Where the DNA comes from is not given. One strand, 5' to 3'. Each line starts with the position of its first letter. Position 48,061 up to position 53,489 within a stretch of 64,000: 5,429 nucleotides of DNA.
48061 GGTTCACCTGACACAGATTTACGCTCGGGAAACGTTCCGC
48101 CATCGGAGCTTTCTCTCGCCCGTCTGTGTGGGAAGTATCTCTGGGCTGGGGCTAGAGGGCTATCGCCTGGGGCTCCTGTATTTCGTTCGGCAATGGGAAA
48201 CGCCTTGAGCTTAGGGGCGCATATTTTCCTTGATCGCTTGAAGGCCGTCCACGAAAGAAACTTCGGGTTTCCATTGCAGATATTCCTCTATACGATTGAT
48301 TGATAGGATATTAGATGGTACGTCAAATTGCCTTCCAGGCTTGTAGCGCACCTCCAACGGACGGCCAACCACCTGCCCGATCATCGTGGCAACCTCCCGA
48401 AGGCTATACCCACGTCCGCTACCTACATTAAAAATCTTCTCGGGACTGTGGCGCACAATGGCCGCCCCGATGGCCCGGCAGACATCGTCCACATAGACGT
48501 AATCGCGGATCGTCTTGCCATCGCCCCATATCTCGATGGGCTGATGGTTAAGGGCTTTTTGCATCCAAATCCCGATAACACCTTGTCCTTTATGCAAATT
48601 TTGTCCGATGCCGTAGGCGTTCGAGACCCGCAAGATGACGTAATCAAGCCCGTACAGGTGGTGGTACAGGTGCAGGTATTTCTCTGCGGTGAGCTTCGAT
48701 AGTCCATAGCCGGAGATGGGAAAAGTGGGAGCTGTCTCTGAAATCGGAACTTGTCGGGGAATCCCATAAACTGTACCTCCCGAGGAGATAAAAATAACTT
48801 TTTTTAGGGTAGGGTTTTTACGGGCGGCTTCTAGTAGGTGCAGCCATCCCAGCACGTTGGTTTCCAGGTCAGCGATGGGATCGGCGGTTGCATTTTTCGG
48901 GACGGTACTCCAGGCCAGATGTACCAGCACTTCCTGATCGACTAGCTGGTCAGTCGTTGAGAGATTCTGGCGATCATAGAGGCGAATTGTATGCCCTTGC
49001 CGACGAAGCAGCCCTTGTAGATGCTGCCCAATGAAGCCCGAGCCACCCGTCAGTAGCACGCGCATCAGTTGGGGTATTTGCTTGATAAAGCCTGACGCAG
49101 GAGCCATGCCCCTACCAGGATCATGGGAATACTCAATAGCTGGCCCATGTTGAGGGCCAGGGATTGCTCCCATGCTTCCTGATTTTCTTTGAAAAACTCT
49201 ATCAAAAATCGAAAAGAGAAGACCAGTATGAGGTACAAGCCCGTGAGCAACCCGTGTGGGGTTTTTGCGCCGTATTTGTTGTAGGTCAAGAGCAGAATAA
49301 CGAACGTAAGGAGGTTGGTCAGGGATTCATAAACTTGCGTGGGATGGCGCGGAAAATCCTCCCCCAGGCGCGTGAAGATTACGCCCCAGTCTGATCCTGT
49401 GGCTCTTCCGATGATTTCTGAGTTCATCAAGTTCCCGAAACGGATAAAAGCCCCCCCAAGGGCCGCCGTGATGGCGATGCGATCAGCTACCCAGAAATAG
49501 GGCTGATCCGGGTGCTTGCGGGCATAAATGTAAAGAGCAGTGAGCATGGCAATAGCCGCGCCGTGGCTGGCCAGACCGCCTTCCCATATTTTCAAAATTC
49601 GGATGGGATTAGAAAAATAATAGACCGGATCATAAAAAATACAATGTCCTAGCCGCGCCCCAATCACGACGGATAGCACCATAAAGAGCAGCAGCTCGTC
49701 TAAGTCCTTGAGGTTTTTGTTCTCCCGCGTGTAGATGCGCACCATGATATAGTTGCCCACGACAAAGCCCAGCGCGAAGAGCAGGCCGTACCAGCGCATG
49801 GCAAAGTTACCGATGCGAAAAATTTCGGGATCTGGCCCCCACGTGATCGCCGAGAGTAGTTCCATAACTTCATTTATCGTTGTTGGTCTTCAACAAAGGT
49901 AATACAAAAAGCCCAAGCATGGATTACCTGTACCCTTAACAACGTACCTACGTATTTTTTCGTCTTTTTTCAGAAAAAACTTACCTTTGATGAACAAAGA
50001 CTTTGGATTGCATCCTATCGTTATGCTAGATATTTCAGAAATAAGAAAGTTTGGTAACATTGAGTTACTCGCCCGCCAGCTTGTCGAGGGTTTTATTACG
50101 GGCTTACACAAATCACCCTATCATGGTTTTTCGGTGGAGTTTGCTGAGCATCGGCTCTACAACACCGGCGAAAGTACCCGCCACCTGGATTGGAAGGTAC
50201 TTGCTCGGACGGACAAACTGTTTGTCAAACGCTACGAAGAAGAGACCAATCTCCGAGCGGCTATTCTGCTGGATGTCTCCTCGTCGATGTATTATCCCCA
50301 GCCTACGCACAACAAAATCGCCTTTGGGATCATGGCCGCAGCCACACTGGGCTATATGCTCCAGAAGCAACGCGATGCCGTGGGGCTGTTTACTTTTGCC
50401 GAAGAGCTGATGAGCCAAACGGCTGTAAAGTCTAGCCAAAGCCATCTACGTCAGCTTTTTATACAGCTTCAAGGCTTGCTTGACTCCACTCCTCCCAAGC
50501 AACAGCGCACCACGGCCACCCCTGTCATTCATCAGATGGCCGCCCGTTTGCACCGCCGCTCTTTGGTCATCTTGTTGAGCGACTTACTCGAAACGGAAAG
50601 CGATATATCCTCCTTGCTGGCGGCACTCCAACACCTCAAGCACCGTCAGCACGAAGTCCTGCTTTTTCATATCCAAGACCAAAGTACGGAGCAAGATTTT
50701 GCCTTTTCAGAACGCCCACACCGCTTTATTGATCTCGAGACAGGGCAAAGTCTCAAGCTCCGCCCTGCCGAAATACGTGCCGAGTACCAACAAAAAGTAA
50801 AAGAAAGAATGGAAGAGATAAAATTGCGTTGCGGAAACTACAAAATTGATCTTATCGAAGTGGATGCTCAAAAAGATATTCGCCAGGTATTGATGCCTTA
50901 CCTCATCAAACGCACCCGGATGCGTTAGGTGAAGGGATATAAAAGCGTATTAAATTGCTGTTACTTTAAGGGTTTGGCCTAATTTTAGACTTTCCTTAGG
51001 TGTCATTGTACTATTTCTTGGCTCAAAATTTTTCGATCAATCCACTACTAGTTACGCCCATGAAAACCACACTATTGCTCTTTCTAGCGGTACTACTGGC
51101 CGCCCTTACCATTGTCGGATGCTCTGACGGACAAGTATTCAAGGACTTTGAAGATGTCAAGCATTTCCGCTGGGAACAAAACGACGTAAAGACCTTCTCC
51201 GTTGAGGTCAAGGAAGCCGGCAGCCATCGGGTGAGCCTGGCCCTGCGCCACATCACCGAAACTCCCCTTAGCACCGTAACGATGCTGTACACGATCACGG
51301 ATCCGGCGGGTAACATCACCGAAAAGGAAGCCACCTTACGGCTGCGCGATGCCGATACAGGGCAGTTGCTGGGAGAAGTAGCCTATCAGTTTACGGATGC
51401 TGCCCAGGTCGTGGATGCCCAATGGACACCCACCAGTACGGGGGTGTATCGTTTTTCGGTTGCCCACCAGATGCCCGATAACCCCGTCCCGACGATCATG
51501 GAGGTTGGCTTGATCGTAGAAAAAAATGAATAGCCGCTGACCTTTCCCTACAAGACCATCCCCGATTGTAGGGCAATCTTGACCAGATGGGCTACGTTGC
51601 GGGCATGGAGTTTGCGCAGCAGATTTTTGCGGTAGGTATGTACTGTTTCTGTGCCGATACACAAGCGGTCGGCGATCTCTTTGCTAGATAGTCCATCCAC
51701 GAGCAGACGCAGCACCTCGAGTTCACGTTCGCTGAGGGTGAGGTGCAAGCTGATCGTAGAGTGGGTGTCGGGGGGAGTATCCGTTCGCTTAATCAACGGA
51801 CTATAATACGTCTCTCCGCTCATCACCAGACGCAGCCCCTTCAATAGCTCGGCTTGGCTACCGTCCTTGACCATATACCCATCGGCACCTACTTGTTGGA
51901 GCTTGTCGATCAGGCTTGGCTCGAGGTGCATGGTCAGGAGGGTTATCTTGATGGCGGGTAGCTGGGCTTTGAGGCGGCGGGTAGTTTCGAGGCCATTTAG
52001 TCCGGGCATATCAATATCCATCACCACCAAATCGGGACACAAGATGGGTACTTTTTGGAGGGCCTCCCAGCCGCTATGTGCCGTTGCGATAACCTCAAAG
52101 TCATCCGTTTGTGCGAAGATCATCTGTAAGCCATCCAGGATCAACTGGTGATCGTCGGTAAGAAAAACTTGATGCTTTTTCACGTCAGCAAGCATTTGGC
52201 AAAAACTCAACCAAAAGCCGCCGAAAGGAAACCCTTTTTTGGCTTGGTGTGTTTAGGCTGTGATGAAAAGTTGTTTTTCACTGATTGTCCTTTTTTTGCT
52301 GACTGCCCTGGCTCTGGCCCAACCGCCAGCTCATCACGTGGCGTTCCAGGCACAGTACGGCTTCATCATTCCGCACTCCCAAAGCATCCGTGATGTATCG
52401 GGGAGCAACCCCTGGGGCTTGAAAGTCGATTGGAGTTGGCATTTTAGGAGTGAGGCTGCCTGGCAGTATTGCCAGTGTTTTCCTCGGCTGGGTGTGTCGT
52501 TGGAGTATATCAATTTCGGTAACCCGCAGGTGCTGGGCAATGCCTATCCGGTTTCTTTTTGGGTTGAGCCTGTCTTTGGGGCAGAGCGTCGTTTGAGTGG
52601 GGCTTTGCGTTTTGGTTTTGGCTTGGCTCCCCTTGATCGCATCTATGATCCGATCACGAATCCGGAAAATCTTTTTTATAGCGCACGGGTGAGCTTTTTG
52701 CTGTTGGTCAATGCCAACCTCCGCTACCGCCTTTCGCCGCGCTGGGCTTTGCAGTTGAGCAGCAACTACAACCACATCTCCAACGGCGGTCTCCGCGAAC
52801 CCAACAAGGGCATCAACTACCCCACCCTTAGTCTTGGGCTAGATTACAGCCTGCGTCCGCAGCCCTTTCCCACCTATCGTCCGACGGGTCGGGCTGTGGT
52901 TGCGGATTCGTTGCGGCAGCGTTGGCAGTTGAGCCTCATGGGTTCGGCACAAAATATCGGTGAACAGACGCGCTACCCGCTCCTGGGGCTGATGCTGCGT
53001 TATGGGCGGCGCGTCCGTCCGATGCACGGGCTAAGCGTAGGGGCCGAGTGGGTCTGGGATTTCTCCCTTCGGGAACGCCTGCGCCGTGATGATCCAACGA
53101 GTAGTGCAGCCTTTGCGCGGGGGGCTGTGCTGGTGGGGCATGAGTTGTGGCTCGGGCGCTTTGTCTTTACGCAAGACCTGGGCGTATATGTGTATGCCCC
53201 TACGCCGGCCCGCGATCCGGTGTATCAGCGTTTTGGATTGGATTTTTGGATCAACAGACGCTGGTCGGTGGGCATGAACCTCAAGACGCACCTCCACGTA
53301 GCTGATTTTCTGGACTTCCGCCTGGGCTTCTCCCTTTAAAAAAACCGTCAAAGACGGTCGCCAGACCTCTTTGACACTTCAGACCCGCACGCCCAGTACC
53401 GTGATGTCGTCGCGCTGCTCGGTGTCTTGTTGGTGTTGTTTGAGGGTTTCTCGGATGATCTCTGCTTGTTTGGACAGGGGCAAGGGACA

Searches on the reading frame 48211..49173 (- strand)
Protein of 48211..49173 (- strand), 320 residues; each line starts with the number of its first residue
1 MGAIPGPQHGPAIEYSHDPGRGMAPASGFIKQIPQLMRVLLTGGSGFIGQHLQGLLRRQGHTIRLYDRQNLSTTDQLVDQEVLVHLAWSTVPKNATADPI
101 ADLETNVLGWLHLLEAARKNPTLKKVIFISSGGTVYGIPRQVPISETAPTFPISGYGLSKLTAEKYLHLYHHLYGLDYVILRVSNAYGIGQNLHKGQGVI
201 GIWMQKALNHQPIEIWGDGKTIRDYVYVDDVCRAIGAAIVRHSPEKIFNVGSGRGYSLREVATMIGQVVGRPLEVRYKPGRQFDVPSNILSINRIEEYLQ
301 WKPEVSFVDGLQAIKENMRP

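Call 4: search_protein_families(library=pfam, proteins=[window:48211-49173:-], max_evalue=0.01)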
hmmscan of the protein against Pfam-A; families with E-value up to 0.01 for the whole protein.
window:48211-49173:- (320 aa): 7 families
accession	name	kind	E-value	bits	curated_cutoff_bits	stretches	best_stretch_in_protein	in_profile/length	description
PF01370.27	Epimerase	-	3.1e-45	154.9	20.9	1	39-251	1-240/240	NAD dependent epimerase/dehydratase family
PF16363.11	GDP_Man_Dehyd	-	2.1e-39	136.3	27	1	64-312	60-330/332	GDP-mannose 4,6 dehydratase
PF04321.23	RmlD_sub_bind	-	3.1e-14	53.2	27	1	37-219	1-179/287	RmlD substrate binding domain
PF07993.18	NAD_binding_4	-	3.7e-09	36.6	20.1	1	103-194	109-210/258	Male sterility protein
PF01073.25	3Beta_HSD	-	1.3e-07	31.4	22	1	79-235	66-225/280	3-beta hydroxysteroid dehydrogenase/isomerase family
PF02719.21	Polysacc_synt_2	-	7.5e-07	29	20.2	1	81-270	79-248/293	Polysaccharide biosynthesis protein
PF13460.12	NAD_binding_10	-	0.0057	17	27.2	0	43-184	1-144/184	NAD(P)H-binding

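Call 5: search_protein_families(library=ncbifam, proteins=[window:48211-49173:-], max_evalue=0.01)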
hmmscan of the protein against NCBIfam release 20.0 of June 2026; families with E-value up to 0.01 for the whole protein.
window:48211-49173:- (320 aa): 24 families
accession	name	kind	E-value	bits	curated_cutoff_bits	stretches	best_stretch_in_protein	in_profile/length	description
TIGR01179.1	galE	equivalog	6.8e-43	146.8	262.3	2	81-306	72-312/332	UDP-glucose 4-epimerase GalE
TIGR01181.1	dTDP_gluc_dehyt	equivalog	7e-36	123.9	365.1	1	66-312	60-305/321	dTDP-glucose 4,6-dehydratase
TIGR04180.1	EDH_00030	hypoth_equivalog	8.5e-28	97.3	475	1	72-305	63-296/297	NAD-dependent 4,6-dehydratase LegB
NF007956.0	PRK10675.1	subfamily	7.9e-24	84.4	394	1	81-303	75-314/338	UDP-glucose 4-epimerase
NF011728.1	PRK15181.1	equivalog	1.6e-21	76.7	760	1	81-313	93-332/348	Vi polysaccharide biosynthesis UDP-N-acetylglucosaminuronic acid C-4 epimerase TviC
NF047922.1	GDPFucSynFcl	equivalog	1.7e-21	76.9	500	1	38-314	4-297/308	GDP-L-fucose synthase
NF007582.0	PRK10217.1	equivalog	1.6e-18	66.9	698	1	64-255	59-256/355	dTDP-glucose 4,6-dehydratase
NF007490.0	PRK10084.1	subfamily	1.1e-17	64.1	649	1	145-312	156-328/361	dTDP-glucose 4,6-dehydratase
TIGR02197.1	heptose_epim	equivalog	1.5e-17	63.8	274.6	1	76-278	63-269/316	ADP-glyceromanno-heptose 6-epimerase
NF043036.1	ErythonDh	equivalog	7.2e-12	45.1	325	1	75-172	68-165/321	D-erythronate dehydrogenase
TIGR01746.1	Thioester-redct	subfamily_domain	1.9e-11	43.8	213.35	1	104-274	110-285/371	thioester reductase domain-containing protein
TIGR01777.1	yfcH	hypoth_equivalog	3.5e-10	39.9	207.35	2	39-78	1-40/292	TIGR01777 family oxidoreductase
TIGR01214.1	rmlD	equivalog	5e-10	38.9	224.05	1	38-270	1-227/285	dTDP-4-dehydrorhamnose reductase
TIGR03466.1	HpnA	hypoth_equivalog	8.6e-10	38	367.65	1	37-185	1-169/327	hopanoid-associated sugar epimerase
TIGR02622.1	CDP_4_6_dhtase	equivalog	2.3e-09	36.8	278.45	1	66-132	64-130/352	CDP-glucose 4,6-dehydratase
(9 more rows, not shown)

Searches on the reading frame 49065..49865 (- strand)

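Call 16: search_protein_families(library=pfam, proteins=[window:49065-49865:-], max_evalue=0.001)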
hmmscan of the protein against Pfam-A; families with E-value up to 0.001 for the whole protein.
window:49065-49865:- (266 aa): 1 family
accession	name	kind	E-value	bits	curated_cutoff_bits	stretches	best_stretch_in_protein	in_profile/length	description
PF01790.23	LGT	-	1.2e-73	247.8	24.9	1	13-256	1-238/240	Prolipoprotein diacylglyceryl transferase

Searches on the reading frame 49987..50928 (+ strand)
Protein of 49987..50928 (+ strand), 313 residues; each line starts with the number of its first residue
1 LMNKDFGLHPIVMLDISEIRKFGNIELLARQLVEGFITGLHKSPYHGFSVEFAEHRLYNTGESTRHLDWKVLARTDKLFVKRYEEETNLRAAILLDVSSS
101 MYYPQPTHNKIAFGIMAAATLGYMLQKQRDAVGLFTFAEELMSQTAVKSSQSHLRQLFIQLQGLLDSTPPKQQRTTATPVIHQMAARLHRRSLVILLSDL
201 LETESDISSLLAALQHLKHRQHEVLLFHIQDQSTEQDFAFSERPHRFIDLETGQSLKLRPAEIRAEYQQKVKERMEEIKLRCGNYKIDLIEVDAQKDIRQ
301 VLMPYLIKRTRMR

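Call 16: search_protein_families(library=pfam, proteins=[window:49987-50928:+], max_evalue=0.001)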
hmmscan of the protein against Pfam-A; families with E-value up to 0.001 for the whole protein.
window:49987-50928:+ (313 aa): 3 families
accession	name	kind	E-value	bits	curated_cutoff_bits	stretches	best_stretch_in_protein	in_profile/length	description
PF01882.25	DUF58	-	5.5e-39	134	23.4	1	54-274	1-213/216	Protein of unknown function DUF58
PF13519.12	VWA_2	-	2.9e-05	25.1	27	1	93-199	3-105/107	von Willebrand factor type A domain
PF05762.20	VWA_CoxE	-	4e-05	23.6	26.4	1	84-228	52-186/222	VWA domain containing CoxE-like protein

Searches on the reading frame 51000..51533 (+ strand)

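Call 16: search_protein_families(library=pfam, proteins=[window:51000-51533:+], max_evalue=0.001)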
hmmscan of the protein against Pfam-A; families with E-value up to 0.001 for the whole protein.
window:51000-51533:+ (177 aa): 1 family
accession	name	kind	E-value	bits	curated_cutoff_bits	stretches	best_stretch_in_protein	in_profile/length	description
PF14109.11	GldH_lipo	-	2.8e-17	64.1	27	1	46-171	2-127/129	GldH lipoprotein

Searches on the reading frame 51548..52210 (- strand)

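Call 16: search_protein_families(library=pfam, proteins=[window:51548-52210:-], max_evalue=0.001)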
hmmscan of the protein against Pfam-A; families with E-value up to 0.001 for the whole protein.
window:51548-52210:- (220 aa): 3 families
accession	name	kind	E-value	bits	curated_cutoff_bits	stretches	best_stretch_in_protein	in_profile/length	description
PF00072.30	Response_reg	-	3.3e-23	82.4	30.2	1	15-125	1-109/111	Response regulator receiver domain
PF00196.25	GerE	-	2.7e-18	65.8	23.5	1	158-213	2-57/57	Bacterial regulatory proteins, luxR family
PF08281.18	Sigma70_r4_2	-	0.00011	22.3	25.7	1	155-201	7-54/54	Sigma-70, region 4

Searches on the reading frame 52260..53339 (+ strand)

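Call 16: search_protein_families(library=pfam, proteins=[window:52260-53339:+], max_evalue=0.001)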
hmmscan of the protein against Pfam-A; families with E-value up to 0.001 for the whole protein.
window:52260-53339:+ (359 aa): 1 family
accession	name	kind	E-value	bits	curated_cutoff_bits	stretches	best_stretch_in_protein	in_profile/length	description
PF09411.16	PagL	-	1.8e-11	44.8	23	1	98-194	42-135/136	Lipid A 3-O-deacylase (PagL)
